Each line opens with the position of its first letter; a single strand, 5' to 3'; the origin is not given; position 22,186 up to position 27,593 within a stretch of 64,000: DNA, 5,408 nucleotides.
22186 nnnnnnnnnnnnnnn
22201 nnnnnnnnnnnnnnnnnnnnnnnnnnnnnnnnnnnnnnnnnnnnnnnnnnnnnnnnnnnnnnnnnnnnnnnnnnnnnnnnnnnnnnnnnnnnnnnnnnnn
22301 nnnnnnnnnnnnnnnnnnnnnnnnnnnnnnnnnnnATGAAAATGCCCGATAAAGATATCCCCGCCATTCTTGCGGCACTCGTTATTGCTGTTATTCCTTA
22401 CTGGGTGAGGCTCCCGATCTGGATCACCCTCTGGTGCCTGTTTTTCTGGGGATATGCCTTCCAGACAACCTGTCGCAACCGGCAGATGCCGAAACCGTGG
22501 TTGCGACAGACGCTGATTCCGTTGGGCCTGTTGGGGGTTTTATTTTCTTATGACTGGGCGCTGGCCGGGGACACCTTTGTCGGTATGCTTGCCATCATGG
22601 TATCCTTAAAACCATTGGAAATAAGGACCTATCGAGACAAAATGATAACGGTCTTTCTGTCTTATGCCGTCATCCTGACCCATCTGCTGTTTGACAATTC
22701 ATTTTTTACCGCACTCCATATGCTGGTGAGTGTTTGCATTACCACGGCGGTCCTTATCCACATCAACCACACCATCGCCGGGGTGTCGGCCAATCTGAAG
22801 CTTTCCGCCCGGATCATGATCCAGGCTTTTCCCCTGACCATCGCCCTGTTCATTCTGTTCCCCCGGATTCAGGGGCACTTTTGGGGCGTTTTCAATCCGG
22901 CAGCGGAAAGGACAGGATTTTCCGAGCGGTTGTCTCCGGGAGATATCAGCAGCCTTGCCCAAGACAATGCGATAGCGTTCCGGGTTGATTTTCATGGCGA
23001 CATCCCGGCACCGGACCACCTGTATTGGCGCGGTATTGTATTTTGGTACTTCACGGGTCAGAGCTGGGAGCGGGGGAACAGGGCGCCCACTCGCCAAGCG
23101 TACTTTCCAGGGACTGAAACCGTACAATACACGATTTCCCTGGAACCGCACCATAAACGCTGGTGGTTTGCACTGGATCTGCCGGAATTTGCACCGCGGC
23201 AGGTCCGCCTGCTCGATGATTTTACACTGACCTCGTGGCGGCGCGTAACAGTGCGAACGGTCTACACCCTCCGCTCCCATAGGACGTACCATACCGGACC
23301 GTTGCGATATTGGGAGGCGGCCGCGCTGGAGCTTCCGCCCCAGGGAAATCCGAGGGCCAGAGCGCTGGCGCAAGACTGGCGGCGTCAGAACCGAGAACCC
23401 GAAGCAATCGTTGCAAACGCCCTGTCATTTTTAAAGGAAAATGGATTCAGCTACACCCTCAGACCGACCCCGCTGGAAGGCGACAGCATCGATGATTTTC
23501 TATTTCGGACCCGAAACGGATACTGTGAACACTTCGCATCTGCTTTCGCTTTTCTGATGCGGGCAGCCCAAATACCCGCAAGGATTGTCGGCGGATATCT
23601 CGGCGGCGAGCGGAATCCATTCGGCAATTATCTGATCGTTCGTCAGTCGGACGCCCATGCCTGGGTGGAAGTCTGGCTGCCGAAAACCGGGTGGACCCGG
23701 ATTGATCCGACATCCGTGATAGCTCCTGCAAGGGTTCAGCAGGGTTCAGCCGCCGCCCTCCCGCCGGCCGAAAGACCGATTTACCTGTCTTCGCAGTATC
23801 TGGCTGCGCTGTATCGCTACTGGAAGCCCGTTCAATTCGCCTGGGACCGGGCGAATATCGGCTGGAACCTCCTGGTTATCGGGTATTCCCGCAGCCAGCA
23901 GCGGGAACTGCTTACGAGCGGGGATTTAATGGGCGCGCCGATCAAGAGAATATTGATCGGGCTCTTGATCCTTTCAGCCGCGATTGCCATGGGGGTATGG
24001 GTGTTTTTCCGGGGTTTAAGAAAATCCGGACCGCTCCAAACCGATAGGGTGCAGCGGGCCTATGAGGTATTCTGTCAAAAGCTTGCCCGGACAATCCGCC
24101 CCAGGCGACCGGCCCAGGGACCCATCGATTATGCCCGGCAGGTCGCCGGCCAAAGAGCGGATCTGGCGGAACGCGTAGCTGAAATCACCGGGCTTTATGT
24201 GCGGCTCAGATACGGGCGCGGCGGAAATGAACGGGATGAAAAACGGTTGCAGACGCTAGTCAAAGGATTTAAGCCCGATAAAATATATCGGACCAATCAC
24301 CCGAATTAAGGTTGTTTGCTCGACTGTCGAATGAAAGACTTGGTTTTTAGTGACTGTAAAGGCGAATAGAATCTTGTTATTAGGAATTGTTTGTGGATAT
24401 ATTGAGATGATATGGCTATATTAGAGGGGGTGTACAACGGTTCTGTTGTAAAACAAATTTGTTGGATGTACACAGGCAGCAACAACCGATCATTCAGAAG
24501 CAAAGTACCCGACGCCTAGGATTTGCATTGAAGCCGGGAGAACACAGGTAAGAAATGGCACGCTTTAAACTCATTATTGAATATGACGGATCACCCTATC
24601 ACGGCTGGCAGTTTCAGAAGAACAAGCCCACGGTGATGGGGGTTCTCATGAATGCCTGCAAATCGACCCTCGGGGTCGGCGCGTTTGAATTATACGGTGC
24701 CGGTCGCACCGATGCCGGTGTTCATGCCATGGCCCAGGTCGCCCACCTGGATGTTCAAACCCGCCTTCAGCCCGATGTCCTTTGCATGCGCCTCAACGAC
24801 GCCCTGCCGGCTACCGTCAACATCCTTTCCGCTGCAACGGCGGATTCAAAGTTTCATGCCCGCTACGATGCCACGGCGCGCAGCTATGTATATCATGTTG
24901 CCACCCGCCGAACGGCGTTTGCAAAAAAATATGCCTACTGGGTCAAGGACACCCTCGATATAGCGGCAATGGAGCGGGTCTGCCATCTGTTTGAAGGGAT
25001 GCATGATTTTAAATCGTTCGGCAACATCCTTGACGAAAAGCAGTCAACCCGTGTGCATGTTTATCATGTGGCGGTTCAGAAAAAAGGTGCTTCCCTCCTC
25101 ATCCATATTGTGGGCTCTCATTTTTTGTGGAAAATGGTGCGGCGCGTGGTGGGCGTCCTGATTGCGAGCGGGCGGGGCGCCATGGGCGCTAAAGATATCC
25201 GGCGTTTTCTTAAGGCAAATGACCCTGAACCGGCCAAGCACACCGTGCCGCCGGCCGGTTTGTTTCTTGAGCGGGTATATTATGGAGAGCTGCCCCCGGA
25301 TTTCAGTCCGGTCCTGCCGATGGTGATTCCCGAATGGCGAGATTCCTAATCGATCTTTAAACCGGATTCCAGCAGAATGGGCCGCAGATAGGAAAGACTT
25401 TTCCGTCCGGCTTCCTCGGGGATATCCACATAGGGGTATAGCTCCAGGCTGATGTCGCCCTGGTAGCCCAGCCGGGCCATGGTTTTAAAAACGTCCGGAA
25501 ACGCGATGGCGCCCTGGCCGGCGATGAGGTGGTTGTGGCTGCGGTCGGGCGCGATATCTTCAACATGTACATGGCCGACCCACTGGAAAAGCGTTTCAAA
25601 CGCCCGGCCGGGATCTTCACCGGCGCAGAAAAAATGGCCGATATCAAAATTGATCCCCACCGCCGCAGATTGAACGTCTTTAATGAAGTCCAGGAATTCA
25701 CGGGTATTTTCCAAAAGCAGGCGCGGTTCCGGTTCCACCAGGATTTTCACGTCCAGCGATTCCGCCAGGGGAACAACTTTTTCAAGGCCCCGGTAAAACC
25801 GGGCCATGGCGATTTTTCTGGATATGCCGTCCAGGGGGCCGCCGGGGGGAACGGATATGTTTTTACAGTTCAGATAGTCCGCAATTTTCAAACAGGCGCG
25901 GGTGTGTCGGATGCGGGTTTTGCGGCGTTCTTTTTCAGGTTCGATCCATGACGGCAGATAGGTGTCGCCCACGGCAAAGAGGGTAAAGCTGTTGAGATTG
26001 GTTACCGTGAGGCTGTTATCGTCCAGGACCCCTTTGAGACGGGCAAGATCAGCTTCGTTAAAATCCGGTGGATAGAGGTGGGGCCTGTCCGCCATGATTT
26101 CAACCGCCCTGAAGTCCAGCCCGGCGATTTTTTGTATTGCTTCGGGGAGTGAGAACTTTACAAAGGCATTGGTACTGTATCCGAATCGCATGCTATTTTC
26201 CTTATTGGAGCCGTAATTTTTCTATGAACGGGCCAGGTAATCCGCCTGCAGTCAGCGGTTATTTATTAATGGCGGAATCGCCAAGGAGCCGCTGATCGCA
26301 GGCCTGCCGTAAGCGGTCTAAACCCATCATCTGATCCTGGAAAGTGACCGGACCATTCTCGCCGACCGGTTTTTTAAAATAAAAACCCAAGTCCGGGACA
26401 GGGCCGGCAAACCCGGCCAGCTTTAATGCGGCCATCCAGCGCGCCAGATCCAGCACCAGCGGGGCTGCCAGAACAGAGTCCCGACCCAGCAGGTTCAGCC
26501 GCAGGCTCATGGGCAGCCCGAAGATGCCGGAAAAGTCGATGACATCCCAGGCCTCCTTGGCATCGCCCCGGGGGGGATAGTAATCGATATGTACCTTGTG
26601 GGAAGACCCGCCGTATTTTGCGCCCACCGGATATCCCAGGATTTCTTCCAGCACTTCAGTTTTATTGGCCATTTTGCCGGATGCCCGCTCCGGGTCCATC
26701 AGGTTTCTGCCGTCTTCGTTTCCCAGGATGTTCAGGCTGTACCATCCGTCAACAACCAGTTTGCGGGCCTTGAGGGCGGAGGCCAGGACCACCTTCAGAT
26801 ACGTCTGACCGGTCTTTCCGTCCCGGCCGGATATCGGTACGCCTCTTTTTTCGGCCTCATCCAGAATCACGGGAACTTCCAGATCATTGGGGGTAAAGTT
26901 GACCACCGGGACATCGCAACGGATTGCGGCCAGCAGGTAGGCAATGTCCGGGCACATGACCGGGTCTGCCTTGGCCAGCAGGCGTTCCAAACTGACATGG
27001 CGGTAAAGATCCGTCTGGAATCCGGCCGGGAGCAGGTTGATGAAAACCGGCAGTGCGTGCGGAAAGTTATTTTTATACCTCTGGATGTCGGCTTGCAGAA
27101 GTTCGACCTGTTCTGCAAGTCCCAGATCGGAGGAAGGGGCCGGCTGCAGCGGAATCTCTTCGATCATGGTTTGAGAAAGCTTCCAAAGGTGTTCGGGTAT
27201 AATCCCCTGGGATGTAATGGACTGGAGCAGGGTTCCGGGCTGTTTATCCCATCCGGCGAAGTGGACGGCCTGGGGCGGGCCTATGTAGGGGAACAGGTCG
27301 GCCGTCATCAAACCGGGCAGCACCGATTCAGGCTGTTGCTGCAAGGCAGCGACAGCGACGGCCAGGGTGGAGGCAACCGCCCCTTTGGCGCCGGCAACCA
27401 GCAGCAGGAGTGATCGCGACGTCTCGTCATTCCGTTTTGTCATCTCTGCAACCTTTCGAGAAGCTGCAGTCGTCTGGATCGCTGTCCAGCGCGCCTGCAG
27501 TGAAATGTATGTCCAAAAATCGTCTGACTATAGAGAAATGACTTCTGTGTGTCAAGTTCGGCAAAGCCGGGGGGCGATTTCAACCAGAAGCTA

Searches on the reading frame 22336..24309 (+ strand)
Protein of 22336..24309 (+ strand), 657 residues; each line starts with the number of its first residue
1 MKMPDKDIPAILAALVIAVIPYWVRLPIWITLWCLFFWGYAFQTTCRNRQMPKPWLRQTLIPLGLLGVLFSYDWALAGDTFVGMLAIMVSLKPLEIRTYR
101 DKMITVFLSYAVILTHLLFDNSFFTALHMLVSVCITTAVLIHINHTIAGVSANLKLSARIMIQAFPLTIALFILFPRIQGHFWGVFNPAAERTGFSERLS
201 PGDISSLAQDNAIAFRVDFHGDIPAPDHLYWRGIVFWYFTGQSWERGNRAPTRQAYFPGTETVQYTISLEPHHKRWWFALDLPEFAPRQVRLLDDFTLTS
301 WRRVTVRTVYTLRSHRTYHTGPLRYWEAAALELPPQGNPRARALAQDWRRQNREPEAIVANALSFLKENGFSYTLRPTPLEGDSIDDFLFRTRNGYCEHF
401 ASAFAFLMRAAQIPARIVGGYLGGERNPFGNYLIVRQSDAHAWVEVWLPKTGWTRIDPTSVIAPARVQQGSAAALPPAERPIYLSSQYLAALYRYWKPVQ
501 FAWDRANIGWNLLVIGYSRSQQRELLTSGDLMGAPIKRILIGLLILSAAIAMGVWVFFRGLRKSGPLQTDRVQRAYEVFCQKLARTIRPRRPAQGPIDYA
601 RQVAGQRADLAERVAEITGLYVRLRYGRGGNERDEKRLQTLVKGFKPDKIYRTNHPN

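Call 94: search_protein_families(library=pfam, proteins=[window:22336-24309:+], max_evalue=0.00001)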
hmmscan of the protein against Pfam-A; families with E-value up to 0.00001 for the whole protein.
window:22336-24309:+ (657 aa): 3 families
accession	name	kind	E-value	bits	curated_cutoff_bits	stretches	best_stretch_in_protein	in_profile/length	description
PF11992.13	TgpA_N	-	1.2e-72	245.2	30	1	11-320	2-332/333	TgpA N-terminal domain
PF01841.26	Transglut_core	-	8e-24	84.5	23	1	343-458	2-108/108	Transglutaminase-like superfamily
PF13559.11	DUF4129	-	9e-13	48.5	24.8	1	575-642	1-68/69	Domain of unknown function (DUF4129)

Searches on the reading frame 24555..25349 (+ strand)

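Call 94: search_protein_families(library=pfam, proteins=[window:24555-25349:+], max_evalue=0.00001)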
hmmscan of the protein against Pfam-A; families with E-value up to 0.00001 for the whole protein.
window:24555-25349:+ (264 aa): 1 family
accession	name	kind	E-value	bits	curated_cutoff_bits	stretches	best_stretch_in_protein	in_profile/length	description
PF01416.25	PseudoU_synth_1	-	2.3e-34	118.5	23.3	2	143-243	2-107/108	tRNA pseudouridine synthase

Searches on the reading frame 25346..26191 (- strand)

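Call 94: search_protein_families(library=pfam, proteins=[window:25346-26191:-], max_evalue=0.00001)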
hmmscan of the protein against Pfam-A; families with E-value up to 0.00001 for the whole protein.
window:25346-26191:- (281 aa): 1 family
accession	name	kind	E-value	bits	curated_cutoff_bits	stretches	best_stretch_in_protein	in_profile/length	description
PF01261.30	AP_endonuc_2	-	5.5e-41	141.3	31.1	1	20-271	2-248/249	Xylose isomerase-like TIM barrel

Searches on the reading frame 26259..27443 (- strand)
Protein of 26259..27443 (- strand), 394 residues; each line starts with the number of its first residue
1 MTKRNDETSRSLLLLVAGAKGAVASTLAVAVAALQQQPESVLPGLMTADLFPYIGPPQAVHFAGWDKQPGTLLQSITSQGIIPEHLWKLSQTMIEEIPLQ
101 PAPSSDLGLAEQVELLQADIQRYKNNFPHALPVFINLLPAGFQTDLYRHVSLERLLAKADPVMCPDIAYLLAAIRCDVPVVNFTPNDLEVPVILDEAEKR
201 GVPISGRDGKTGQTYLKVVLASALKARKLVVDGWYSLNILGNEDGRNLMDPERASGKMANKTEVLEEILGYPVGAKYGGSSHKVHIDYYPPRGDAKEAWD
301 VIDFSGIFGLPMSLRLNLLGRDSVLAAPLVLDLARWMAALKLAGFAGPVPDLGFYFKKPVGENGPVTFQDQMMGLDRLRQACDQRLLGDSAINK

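Call 94: search_protein_families(library=pfam, proteins=[window:26259-27443:-], max_evalue=0.00001)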
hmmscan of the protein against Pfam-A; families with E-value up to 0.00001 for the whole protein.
window:26259-27443:- (394 aa): 2 families
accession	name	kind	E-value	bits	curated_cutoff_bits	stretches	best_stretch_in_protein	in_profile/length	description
PF01658.22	Inos-1-P_synth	-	1.6e-30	105.9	27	1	212-323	1-107/107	Myo-inositol-1-phosphate synthase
PF07994.18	NAD_binding_5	-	1.6e-18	67.7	25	1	151-365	190-303/321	Myo-inositol-1-phosphate synthase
